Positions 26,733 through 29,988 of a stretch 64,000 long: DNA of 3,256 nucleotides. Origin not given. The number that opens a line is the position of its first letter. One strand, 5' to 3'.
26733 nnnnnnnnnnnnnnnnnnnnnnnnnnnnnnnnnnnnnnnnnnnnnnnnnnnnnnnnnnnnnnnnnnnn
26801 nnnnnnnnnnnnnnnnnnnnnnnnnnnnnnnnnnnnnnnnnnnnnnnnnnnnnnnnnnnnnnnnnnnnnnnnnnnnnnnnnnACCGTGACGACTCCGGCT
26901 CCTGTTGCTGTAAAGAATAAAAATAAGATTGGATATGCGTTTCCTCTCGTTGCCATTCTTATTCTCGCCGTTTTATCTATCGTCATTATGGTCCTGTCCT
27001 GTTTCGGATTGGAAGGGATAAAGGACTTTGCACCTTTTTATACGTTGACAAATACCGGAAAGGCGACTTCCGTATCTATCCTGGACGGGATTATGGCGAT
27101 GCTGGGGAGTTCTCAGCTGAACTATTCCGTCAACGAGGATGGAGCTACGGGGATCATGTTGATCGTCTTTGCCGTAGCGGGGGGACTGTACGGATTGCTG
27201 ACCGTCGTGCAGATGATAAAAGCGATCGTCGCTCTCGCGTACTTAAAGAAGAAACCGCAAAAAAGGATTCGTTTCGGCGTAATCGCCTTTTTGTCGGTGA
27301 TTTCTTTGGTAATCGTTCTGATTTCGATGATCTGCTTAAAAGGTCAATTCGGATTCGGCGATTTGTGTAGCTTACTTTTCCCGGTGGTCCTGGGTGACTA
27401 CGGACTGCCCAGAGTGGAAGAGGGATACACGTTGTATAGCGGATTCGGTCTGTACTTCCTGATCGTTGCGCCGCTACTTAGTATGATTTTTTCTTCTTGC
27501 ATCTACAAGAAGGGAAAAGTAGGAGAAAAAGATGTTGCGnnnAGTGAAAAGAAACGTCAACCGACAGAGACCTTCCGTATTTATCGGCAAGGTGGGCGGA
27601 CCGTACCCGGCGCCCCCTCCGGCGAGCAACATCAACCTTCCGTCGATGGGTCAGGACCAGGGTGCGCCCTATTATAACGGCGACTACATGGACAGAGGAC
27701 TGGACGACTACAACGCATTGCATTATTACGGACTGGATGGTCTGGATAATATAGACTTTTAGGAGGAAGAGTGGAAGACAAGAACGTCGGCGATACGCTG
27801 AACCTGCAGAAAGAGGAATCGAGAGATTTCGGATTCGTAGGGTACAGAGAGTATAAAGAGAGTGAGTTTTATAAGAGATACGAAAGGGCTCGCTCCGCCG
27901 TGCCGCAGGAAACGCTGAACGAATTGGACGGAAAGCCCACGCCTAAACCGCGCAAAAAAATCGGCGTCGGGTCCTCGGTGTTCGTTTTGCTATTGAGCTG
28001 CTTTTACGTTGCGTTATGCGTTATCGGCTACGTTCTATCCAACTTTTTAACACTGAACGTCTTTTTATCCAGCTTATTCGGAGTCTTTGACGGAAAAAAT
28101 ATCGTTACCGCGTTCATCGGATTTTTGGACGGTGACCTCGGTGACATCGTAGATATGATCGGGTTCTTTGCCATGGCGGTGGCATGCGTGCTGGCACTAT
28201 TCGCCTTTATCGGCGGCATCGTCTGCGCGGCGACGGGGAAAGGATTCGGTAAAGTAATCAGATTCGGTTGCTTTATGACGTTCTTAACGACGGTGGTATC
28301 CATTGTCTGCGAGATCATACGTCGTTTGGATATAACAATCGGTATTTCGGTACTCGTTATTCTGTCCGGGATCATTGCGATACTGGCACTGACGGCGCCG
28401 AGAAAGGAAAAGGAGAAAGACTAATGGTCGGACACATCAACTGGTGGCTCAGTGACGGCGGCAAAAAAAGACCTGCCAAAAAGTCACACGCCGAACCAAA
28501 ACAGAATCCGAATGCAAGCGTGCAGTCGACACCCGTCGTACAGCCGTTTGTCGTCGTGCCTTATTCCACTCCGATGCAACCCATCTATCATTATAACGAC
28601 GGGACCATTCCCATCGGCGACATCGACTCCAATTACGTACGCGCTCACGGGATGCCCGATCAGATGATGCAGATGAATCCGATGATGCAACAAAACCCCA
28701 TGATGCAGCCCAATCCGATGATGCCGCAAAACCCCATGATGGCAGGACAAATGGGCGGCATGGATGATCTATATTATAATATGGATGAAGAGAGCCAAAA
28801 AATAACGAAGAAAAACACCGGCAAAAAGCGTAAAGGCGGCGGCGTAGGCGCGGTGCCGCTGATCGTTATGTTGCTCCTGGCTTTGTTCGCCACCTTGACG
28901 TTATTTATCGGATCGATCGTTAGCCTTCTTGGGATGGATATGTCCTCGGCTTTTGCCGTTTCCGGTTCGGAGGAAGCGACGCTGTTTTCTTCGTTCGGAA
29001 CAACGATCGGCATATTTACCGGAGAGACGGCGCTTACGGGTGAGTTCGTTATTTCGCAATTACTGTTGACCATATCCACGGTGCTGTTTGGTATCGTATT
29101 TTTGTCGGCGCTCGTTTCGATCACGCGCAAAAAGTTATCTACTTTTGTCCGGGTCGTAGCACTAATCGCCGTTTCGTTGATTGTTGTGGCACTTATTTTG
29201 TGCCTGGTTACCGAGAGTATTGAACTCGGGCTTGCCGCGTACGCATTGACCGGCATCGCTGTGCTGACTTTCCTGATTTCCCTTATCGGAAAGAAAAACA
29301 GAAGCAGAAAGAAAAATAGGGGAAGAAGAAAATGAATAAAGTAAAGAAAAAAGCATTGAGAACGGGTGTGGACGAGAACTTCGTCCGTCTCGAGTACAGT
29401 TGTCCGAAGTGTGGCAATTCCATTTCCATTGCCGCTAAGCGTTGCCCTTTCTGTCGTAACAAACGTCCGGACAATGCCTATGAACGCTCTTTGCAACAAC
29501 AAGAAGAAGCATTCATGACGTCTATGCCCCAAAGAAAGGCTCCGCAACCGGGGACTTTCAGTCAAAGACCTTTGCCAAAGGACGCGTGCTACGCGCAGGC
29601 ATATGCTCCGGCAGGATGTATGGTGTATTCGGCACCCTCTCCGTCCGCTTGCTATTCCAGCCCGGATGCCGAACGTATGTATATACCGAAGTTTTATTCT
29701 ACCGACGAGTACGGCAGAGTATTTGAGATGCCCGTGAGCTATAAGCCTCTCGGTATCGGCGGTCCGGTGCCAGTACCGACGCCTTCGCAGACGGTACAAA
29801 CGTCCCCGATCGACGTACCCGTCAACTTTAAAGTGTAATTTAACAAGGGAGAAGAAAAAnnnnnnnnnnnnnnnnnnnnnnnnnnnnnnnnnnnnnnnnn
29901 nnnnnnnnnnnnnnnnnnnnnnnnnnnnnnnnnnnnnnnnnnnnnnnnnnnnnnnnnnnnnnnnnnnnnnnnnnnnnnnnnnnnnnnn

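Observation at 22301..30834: Ten-gene array with no recognisable family: seven paralogous 4-TM membrane proteins interleaved with three soluble low-complexity mini-proteins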

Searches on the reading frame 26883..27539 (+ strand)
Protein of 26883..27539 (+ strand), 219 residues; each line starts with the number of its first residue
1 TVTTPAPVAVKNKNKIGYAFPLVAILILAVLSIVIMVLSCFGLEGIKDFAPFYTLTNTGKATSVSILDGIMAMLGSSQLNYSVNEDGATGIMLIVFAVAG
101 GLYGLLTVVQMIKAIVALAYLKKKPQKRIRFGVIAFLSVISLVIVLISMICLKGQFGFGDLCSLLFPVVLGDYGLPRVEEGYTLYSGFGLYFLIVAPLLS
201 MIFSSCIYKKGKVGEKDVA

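Call 32: search_solved_structures(query=A3, max_evalue=1)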
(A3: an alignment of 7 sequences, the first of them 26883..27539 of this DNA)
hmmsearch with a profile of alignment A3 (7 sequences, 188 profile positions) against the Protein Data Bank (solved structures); distinct sequences matched with E-value up to 1: 1.
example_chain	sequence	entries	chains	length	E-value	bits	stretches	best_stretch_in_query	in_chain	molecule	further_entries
9u9h_A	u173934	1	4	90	0.046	16.7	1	84-144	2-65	Virion membrane protein OPG140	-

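Call 58: search_protein_representatives(alignment_id=A3)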
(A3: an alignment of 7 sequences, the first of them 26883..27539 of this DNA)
Query: 7 sequences, 188 profile positions. Proteins with E-value up to 0.001 (for the whole library): 93; up to 1e-10: 14; up to 1e-30: 3. The best 93 are listed.
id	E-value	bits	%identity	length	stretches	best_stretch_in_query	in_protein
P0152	3.1e-54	199.9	-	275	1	2-184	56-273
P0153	4.9e-46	173.2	-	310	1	3-187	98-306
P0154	1.4e-35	139.1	-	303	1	1-185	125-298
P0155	3.0e-20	89.1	-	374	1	3-182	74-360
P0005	3.9e-16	75.7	-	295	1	3-179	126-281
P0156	1.5e-15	73.8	-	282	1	7-179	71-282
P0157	4.4e-14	69.0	-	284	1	5-179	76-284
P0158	1.1e-13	67.7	-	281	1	11-179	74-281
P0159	3.1e-13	66.2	-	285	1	7-179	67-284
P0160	3.3e-13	66.2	-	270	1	5-180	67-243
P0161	7.6e-13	65.0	-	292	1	5-179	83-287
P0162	9.6e-12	61.4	-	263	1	8-178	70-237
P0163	1.6e-11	60.7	-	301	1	8-184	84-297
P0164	2.7e-11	59.9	-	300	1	7-179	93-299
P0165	1.3e-10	57.7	-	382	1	11-179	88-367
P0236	6.0e-04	36.0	-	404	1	7-182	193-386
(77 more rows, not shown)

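Call 60: search_protein_families(library=pfam, alignment_id=A6, max_evalue=0.001)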
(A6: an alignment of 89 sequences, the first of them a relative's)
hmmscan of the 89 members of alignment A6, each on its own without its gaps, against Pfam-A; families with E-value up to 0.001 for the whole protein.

A. member 1, P0152 (275 aa): 0 families

B. families by the number of members that match (of 89 scanned): 15 families
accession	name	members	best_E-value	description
PF12773.13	DZR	4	3.7e-17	Double zinc ribbon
PF13240.11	Zn_Ribbon_1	3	3.1e-13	zinc-ribbon domain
PF13248.11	Zn_ribbon_3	3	7.3e-09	zinc-ribbon domain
PF12420.13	DUF3671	3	8.7e-06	Fam-L, Fam-M like protein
PF18912.6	DZR_2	2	8e-06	Double zinc ribbon domain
PF24463.1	DUF7577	1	9.2e-10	Domain of unknown function (DUF7577)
PF06687.17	SUR7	1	3.9e-05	SUR7/PalI family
PF09479.16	Flg_new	1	0.00011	Listeria-Bacteroides repeat domain (List_Bact_rpt)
PF17032.10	Zn_ribbon_15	1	0.00012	zinc-ribbon family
PF00641.23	Zn_ribbon_RanBP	1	0.00046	Zn-finger in Ran binding protein and others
PF06664.17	WLS-like_TM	1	0.00046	Wntless-like, transmembrane domain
PF00689.26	Cation_ATPase_C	1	0.0005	Cation transporting ATPase, C-terminus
PF04103.21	CD20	1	0.00072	CD20-like family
PF04678.18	MCU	1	0.00074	Mitochondrial calcium uniporter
PF09297.16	Zn_ribbon_NUD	1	0.00087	NADH pyrophosphatase zinc ribbon domain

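Call 63: find_encoding_contigs(protein=P0236, flank=8000, max_places=2)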
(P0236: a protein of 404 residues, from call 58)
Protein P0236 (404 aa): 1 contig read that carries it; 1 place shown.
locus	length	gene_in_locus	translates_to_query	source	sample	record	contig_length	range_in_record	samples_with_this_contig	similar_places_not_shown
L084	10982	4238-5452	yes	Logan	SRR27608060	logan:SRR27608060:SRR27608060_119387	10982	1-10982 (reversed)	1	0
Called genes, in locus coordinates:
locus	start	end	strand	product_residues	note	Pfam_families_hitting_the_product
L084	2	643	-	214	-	?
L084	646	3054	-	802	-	PF08239:SH3_3 (faint)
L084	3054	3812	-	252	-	PF03118:RNA_pol_A_CTD, PF14903:WG_beta_rep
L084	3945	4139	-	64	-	-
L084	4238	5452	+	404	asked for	-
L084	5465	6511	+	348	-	-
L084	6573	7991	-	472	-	PF01554:MatE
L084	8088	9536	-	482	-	PF00749:tRNA-synt_1c, PF19269:Anticodon_2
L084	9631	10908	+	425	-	PF01546:Peptidase_M20, PF07687:M20_dimer (faint)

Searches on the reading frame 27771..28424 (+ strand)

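Call 3: search_protein_families(library=pfam, proteins=[window:27771-28424:+], max_evalue=1)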
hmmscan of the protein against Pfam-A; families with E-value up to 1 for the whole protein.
window:27771-28424:+ (217 aa): 2 families
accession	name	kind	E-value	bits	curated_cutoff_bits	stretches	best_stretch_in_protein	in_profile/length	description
PF20990.2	DUF2207_C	-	0.0058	16.8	33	1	24-173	98-211/247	Predicted membrane protein (DUF2207) C-terminal domain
PF02285.20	COX8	-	0.95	9.9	24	1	60-91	6-36/43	Cytochrome oxidase c subunit VIII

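Call 4: search_protein_families(library=ncbifam, proteins=[window:27771-28424:+], max_evalue=1)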
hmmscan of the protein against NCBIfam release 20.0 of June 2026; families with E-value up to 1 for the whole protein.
window:27771-28424:+ (217 aa): 1 family
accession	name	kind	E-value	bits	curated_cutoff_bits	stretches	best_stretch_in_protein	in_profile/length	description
NF006599.0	PRK09136.1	equivalog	0.2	10.8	223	1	102-186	157-243/247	S-methyl-5'-thioinosine phosphorylase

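Call 54: search_protein_families(library=padloc, proteins=[window:27771-28424:+], max_evalue=0.01)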
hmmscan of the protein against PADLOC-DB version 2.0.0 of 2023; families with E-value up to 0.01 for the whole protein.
window:27771-28424:+ (217 aa): 0 families

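Call 55: search_protein_families(library=phrogs, proteins=[window:27771-28424:+], max_evalue=0.01)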
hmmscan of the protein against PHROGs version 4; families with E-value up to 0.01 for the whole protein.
window:27771-28424:+ (217 aa): 0 families

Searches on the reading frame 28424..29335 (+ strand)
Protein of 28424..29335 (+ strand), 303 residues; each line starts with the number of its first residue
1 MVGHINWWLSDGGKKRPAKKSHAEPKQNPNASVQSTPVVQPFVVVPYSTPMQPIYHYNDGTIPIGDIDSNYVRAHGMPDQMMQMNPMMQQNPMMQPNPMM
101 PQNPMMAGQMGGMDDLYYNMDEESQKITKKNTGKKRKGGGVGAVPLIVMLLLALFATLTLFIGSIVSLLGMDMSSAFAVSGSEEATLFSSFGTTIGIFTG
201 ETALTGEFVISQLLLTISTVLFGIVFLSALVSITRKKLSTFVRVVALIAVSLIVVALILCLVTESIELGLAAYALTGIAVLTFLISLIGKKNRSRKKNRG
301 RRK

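Call 3: search_protein_families(library=pfam, proteins=[window:28424-29335:+], max_evalue=1)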
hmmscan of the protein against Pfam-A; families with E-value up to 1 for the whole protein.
window:28424-29335:+ (303 aa): 1 family
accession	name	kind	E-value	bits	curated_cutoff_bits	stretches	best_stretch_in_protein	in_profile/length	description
PF11992.13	TgpA_N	-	0.011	15.2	30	1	144-295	47-151/333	TgpA N-terminal domain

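Call 4: search_protein_families(library=ncbifam, proteins=[window:28424-29335:+], max_evalue=1)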
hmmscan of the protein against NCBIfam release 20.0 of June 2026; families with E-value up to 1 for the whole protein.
window:28424-29335:+ (303 aa): 0 families

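Call 54: search_protein_families(library=padloc, proteins=[window:28424-29335:+], max_evalue=0.01)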
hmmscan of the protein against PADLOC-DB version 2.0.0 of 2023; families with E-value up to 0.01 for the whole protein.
window:28424-29335:+ (303 aa): 0 families

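Call 55: search_protein_families(library=phrogs, proteins=[window:28424-29335:+], max_evalue=0.01)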
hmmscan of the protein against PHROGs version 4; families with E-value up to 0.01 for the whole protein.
window:28424-29335:+ (303 aa): 0 families

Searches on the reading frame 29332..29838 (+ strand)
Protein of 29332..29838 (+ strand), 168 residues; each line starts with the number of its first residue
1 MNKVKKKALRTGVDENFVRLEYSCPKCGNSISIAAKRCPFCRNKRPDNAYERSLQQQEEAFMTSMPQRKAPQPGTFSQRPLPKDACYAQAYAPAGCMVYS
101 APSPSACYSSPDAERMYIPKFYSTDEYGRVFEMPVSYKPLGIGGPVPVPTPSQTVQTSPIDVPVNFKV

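Call 3: search_protein_families(library=pfam, proteins=[window:29332-29838:+], max_evalue=1)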
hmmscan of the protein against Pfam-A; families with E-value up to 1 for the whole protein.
window:29332-29838:+ (168 aa): 14 families
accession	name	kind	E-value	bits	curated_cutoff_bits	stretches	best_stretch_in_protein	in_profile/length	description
PF10571.15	UPF0547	-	2.8e-05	24.6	29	1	23-41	2-20/26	Uncharacterised protein family UPF0547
PF13240.11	Zn_Ribbon_1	-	0.0053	17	25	1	24-41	2-19/23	zinc-ribbon domain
PF13248.11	Zn_ribbon_3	-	0.008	16.1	27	1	21-41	2-22/26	zinc-ribbon domain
PF12773.13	DZR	-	0.011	16.3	27.3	1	23-41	26-44/45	Double zinc ribbon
PF07754.17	HVO_2753_ZBP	-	0.026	14.8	33.2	1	21-43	16-35/46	Small zinc finger protein HVO_2753-like, Zn-binding pocket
PF13920.12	zf-C3HC4_3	-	0.043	14.1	27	1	23-44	25-45/49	Zinc finger, C3HC4 type (RING finger)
PF00684.25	DnaJ_CXXCXGXG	-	0.045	14.5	32.7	1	14-44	34-64/65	DnaJ central domain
PF19335.5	HMBD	-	0.057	13.8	23.6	1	22-41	2-21/28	Heavy metal binding domain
PF01155.25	HypA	-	0.072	13.6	28.9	1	17-45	66-96/112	Hydrogenase/urease nickel incorporation, metallochaperone, hypA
PF14952.11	zf-tcix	-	0.08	13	31.2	1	24-45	13-31/42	Putative treble-clef, zinc-finger, Zn-binding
PF22400.1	DUF6980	-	0.21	12.2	27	0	28-64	45-81/99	Domain of unknown function (DUF6980)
PF08271.17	Zn_Ribbon_TF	-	0.38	10.8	29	0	18-29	16-27/43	TFIIB zinc-binding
PF24460.1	DUF7575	-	0.45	10.3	28.5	0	23-30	5-12/28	Domain of unknown function (DUF7575)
PF18414.7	zf_C2H2_10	-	0.48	10.5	25.6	1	21-29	2-10/26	C2H2 type zinc-finger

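Call 4: search_protein_families(library=ncbifam, proteins=[window:29332-29838:+], max_evalue=1)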
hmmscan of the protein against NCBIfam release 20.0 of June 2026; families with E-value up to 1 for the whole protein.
window:29332-29838:+ (168 aa): 6 families
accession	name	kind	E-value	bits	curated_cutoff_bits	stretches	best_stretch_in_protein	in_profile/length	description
NF051898.1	MBSP1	equivalog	0.00024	20.7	320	1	8-61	37-90/289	biosurfactant protein 1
NF005304.0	PRK06835.1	equivalog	0.0058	15.8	215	1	6-53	82-130/330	ATP-binding protein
NF058604.1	RtpA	equivalog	0.024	14.7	65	1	19-44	7-32/50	anti-TRAP protein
NF053632.1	heli_RadD_YejH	equivalog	0.061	11.6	720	1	23-63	431-473/573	DNA repair helicase RadD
NF041197.2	CxxC_Se_CxxC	equivalog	0.075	13.2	40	0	24-66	1-49/53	dual CXXC motif small (seleno)protein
NF053815.1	teico_TcaA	equivalog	0.41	9.4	550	1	23-58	3-38/463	membrane-associated protein TcaA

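Call 54: search_protein_families(library=padloc, proteins=[window:29332-29838:+], max_evalue=0.01)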
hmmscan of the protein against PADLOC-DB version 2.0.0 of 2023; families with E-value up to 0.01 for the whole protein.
window:29332-29838:+ (168 aa): 1 family
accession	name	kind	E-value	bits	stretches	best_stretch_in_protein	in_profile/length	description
PDLC03862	LmuB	-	0.0067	12.8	1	22-59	331-368/643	-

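Call 55: search_protein_families(library=phrogs, proteins=[window:29332-29838:+], max_evalue=0.01)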
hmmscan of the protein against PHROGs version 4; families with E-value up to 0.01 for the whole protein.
window:29332-29838:+ (168 aa): 4 families
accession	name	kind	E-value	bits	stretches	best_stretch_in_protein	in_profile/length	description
phrog_4875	-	unknown function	0.00094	20.3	1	19-61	10-56/77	-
phrog_4852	-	unknown function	0.0031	18.2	1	19-63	11-57/194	-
phrog_6586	-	unknown function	0.0048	17.8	1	22-44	4-26/129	-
phrog_9700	-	unknown function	0.0073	16.3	1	22-50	7-35/483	-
